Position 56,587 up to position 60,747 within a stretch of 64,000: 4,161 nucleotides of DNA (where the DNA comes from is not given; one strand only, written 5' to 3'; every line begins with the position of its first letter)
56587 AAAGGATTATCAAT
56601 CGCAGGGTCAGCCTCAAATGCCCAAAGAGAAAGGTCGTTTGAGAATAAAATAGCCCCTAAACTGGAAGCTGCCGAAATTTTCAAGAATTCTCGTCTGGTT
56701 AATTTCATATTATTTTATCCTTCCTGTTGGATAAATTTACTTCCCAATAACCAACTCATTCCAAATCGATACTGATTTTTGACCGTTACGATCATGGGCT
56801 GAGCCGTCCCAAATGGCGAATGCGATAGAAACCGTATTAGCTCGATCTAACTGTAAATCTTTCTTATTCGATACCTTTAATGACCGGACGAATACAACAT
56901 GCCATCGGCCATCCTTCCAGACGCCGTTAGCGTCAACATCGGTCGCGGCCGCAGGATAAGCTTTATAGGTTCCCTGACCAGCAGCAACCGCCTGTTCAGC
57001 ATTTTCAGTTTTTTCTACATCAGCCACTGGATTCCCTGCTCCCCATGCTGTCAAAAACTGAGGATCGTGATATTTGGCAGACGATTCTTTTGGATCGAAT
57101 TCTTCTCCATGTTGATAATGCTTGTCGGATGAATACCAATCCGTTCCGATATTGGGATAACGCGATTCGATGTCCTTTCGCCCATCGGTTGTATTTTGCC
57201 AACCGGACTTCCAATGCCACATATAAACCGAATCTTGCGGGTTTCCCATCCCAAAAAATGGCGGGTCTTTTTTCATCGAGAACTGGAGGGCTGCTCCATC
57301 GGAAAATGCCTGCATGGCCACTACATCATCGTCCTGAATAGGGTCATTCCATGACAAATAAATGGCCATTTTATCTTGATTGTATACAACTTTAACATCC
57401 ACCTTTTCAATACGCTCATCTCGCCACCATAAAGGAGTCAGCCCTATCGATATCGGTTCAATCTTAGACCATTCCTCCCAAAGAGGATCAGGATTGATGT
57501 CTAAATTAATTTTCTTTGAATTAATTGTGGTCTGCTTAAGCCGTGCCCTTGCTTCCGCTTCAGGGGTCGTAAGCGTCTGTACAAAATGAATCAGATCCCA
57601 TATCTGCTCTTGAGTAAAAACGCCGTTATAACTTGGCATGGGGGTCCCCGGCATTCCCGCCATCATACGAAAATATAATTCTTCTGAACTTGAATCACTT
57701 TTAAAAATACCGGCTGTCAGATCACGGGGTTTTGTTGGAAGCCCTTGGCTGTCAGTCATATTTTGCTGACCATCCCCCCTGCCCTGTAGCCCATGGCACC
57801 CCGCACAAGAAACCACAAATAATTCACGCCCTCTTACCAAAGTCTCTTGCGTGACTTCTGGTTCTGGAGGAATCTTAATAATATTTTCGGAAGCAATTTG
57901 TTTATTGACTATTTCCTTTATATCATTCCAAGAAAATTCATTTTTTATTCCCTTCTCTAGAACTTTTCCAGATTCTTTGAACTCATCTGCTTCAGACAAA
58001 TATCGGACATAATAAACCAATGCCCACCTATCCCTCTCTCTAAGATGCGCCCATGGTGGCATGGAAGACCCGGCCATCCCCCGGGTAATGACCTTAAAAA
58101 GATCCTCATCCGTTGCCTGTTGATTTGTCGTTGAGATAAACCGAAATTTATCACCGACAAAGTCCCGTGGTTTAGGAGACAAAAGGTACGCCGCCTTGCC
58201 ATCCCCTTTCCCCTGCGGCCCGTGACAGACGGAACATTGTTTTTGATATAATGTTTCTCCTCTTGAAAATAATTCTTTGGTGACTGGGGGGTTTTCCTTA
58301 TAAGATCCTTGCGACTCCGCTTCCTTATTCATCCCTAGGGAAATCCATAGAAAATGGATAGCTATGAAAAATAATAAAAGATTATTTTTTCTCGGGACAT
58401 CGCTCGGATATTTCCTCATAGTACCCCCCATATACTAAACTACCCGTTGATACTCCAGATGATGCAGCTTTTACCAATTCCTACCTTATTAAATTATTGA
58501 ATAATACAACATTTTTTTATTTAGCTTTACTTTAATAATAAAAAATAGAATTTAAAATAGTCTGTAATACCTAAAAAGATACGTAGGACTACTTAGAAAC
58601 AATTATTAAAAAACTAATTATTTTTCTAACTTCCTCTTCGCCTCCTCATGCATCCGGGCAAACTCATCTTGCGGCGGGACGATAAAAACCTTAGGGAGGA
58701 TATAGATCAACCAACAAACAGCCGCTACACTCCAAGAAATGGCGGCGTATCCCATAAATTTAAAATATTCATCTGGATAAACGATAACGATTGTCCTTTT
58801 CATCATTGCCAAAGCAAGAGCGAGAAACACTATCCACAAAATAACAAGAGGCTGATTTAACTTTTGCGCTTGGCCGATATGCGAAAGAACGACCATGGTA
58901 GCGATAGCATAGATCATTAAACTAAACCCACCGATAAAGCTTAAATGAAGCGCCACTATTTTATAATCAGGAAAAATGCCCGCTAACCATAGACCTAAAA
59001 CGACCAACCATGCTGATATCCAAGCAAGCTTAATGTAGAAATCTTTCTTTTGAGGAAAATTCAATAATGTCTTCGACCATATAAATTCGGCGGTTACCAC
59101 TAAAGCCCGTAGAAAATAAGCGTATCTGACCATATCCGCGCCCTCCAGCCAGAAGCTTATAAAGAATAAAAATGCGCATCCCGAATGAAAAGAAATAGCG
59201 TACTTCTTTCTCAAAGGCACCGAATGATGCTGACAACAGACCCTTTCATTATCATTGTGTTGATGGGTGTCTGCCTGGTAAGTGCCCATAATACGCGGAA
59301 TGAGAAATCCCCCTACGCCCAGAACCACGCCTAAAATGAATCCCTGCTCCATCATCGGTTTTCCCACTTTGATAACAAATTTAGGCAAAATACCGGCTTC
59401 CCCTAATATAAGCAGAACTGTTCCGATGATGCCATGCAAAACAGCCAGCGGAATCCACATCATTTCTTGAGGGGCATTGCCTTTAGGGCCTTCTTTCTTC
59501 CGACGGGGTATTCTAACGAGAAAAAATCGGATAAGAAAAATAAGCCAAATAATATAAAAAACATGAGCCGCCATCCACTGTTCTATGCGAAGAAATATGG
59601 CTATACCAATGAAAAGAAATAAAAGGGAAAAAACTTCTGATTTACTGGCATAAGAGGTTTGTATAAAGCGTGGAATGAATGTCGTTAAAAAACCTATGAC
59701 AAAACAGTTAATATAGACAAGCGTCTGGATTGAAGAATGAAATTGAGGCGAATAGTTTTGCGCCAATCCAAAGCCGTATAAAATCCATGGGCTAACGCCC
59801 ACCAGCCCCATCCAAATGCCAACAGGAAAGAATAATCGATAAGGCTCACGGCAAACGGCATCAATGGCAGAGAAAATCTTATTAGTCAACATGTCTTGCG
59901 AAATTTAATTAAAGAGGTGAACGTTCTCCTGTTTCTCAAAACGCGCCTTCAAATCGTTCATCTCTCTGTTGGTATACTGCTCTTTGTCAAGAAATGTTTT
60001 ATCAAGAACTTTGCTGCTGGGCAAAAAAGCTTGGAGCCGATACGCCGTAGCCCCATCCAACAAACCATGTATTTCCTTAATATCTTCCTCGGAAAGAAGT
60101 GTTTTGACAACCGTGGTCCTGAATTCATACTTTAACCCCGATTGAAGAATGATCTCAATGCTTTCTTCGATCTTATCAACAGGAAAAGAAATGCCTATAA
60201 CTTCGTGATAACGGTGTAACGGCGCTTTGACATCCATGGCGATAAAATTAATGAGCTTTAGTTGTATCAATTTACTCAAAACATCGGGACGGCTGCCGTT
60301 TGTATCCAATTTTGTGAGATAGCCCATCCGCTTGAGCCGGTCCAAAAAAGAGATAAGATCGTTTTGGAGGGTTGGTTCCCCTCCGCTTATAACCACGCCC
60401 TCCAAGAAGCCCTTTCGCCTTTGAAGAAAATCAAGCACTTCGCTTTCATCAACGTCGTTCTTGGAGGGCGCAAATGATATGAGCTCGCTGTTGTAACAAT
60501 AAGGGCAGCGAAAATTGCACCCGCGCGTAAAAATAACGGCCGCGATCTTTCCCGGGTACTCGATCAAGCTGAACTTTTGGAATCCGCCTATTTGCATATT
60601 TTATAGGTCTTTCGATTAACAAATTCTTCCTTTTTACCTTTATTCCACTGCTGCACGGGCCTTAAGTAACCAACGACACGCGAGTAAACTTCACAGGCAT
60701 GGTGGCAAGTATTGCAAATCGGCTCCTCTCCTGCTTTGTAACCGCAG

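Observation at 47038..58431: Self-contained operon for a Tat-exported Nxr/Nar-type molybdoenzyme with its own TatA and Moco genes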

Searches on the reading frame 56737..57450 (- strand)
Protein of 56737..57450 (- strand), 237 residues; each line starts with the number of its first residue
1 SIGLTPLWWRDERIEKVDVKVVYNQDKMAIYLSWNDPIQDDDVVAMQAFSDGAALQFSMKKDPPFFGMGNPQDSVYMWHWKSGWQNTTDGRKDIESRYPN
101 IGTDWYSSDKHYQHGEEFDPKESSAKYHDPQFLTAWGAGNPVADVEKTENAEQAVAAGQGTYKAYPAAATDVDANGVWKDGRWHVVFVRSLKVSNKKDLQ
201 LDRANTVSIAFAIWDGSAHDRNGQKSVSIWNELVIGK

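Call 27: search_solved_structures(query=window:56737-57450:-, max_evalue=0.001, show_alignments=2)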
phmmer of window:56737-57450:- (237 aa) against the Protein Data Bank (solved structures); distinct sequences matched with E-value up to 0.001: 2.
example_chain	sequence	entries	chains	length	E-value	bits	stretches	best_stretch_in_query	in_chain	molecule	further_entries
7b04_C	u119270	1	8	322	9.1e-23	84.2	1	16-233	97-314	Nitrite oxidoreductase subunit C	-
2ivf_C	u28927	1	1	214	3.1e-11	46.4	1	163-228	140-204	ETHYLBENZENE DEHYDROGENASE GAMMA-SUBUNIT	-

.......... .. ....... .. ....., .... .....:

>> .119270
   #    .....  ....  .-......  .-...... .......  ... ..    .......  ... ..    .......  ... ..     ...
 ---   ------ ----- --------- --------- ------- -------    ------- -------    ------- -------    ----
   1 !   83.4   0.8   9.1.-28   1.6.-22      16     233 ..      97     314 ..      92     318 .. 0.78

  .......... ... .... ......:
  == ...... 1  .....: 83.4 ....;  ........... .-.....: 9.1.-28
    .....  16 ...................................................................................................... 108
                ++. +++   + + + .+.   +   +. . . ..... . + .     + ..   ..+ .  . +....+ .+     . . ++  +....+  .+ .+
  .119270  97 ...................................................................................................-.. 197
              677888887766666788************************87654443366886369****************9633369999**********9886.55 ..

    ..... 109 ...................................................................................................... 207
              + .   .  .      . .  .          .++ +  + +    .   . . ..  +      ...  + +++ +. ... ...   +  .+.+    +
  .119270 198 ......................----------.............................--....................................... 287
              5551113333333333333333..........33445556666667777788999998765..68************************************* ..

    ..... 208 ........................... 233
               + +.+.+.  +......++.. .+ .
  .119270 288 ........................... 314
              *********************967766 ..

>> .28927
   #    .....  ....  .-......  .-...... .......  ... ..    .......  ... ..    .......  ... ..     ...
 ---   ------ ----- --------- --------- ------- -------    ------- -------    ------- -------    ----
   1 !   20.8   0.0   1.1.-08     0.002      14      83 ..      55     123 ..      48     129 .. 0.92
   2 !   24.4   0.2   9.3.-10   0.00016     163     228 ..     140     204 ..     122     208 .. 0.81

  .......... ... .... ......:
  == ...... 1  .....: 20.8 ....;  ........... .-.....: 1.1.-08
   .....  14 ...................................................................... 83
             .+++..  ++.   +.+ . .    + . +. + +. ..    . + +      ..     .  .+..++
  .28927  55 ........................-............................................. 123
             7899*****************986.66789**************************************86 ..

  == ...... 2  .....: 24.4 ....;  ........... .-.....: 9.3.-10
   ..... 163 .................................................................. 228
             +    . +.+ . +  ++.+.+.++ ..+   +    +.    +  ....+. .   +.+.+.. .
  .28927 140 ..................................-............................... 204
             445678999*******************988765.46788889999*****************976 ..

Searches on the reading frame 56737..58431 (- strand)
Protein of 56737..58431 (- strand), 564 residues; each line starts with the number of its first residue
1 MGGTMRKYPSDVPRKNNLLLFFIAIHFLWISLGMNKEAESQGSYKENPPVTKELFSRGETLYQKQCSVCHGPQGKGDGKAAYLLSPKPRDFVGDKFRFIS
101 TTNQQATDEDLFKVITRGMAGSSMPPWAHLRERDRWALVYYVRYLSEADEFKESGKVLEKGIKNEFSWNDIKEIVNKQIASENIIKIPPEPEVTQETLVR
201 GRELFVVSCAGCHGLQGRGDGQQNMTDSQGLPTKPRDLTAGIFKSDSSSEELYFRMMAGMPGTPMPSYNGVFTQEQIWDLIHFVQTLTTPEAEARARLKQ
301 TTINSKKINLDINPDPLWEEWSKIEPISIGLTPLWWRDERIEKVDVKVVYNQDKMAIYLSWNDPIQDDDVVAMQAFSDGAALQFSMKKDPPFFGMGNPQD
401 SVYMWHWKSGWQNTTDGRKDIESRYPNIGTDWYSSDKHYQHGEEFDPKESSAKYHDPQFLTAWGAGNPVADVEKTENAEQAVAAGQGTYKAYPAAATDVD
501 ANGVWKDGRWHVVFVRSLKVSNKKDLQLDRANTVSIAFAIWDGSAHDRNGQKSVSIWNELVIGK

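Call 3: search_protein_families(library=pfam, proteins=[window:56737-58431:-], max_evalue=0.01)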
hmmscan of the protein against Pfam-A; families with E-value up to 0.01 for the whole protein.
window:56737-58431:- (564 aa): 4 families
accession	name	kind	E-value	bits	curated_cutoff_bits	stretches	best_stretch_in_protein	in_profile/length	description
PF00034.26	Cytochrom_C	-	7.3e-25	88.5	21.3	2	199-287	2-89/90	Cytochrome c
PF09459.16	EB_dh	-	3.5e-24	86.6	33.3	1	337-553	20-236/236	Ethylbenzene dehydrogenase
PF13442.11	Cytochrome_CBB3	-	4.2e-23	81.9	27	2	56-142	4-68/68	Cytochrome C oxidase, cbb3-type, subunit III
PF14495.11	Cytochrom_C550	-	0.001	19.2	27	0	193-224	21-51/136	Cytochrome c-550 domain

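Call 4: search_protein_families(library=ncbifam, proteins=[window:56737-58431:-], max_evalue=0.01)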
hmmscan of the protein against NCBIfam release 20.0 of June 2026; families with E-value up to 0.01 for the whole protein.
window:56737-58431:- (564 aa): 15 families
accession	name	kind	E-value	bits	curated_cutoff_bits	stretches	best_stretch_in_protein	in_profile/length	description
TIGR03477.1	DMSO_red_II_gam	subfamily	2.9e-32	111.7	169.85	2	477-559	118-203/206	DMSO reductase family type II enzyme, heme b subunit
NF011054.0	PRK14486.1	equivalog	1e-17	64.6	447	2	49-144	207-289/294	putative bifunctional cbb3-type cytochrome c oxidase subunit II/cytochrome c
NF042980.1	EthbenzDh_ebdC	equivalog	3.5e-16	59.3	400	2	481-555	130-204/214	ethylbenzene dehydrogenase subunit gamma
NF033864.1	cytochrome579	equivalog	2e-14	53.7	280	2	176-286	29-138/179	cytochrome 579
TIGR00782.1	ccoP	equivalog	1.8e-13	50.4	179.95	2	168-295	77-202/285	cytochrome-c oxidase, cbb3-type subunit III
NF050122.1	bc1_QcrC_actin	exception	3.3e-11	43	200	2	195-289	38-213/253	cytochrome bc1 complex diheme cytochrome c subunit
TIGR03872.1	cytochrome_MoxG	equivalog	2.9e-10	40.4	147.8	1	51-151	40-127/133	cytochrome c(L), periplasmic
NF045773.1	cytochro_C550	exception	2.6e-07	30.6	125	1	22-77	16-71/118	cytochrome c550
TIGR04494.1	c550_PedF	equivalog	3.1e-07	30.4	122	1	193-287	46-130/133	cytochrome c-550 PedF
NF040606.1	CytoC_perox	subfamily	4.5e-07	29.4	150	0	48-80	291-323/524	di-heme-cytochrome C peroxidase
NF045774.1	cytochro_C551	exception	2.2e-05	24.4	118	0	17-76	4-60/110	cytochrome c551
NF045930.1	Cytc6PetJCyano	equivalog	0.0014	18.5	135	0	196-284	26-102/110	cytochrome c6 PetJ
TIGR03045.1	PS_II_C550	equivalog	0.0015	18.2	177.75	0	193-225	46-77/159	photosystem II cytochrome c-550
TIGR03874.1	4cys_cytochr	equivalog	0.0023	17.7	161.75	0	59-81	37-59/143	c-type cytochrome, methanol metabolism-related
TIGR02603.1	CxxCH_TIGR02603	domain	0.0066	16.4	68.15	0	56-76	4-24/134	putative heme-binding domain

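Call 7: search_solved_structures(query=window:56737-58431:-, max_evalue=0.001)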
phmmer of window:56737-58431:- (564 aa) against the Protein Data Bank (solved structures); distinct sequences matched with E-value up to 0.001: 10.
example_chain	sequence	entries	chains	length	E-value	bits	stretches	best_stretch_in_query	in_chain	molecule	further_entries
6h5l_B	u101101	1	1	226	7.5e-40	140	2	193-291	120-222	Conserved hypothetical cytochrome protein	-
7b04_C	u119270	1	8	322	4e-22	81.5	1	343-560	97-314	Nitrite oxidoreductase subunit C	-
2ivf_C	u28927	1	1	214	4.8e-10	41.6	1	491-555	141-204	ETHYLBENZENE DEHYDROGENASE GAMMA-SUBUNIT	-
6f0k_E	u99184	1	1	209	3.8e-09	38.6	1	40-148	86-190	Quinol:cytochrome c oxidoreductase monoheme cytochrome subunit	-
6lod_E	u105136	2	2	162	4.3e-09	38.5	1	38-146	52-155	Cytochrome c domain-containing protein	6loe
7o9u_A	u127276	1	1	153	2.7e-08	35.8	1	197-286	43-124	Cytochrome c552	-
9vr0_A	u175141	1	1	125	3.1e-06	29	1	187-286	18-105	Cytochrome c552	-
5lo9_A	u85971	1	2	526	1.2e-05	27.1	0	10-80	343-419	Cytochrome C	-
8k9e_E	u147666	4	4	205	7.3e-05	24.5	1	49-146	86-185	Cytochrome c domain-containing protein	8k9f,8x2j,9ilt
7q21_C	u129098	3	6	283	0.00069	21.3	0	190-223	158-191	Cytochrome bc1 complex cytochrome c subunit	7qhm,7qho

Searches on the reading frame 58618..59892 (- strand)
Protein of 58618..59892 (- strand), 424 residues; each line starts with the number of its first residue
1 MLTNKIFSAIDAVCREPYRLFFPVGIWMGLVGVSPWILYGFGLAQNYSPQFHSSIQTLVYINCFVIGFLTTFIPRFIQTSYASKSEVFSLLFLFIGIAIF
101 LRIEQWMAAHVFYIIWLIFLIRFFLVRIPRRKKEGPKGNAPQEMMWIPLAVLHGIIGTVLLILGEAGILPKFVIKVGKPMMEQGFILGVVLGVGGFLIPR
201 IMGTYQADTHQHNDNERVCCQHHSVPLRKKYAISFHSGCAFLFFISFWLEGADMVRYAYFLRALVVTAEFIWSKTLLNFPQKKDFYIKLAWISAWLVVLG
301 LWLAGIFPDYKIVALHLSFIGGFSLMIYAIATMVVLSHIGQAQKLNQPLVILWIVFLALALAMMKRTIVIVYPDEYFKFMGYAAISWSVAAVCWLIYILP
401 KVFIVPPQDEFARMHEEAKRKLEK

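Call 26: search_protein_families(library=pfam, proteins=[window:58618-59892:-], max_evalue=0.001)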
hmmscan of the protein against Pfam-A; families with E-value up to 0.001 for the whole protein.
window:58618-59892:- (424 aa): 1 family
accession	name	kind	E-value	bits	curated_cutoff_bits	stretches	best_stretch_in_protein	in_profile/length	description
PF05940.17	NnrS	-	3.8e-27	96.1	28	1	13-401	2-366/371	NnrS protein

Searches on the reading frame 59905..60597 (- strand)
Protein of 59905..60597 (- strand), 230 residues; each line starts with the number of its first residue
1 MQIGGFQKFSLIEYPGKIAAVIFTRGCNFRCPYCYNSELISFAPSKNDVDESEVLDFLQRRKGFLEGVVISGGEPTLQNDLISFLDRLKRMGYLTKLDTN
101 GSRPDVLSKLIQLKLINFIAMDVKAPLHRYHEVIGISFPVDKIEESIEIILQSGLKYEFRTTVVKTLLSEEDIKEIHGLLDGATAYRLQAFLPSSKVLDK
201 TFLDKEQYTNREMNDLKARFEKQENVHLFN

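Call 26: search_protein_families(library=pfam, proteins=[window:59905-60597:-], max_evalue=0.001)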
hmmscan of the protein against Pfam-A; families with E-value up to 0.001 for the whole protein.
window:59905-60597:- (230 aa): 2 families
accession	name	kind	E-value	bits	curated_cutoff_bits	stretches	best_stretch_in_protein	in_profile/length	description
PF04055.27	Radical_SAM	-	3.9e-23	82.9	29.5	1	21-176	1-162/166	Radical SAM superfamily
PF13353.11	Fer4_12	-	8.9e-11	42.7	22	1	20-123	8-113/137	4Fe-4S single cluster domain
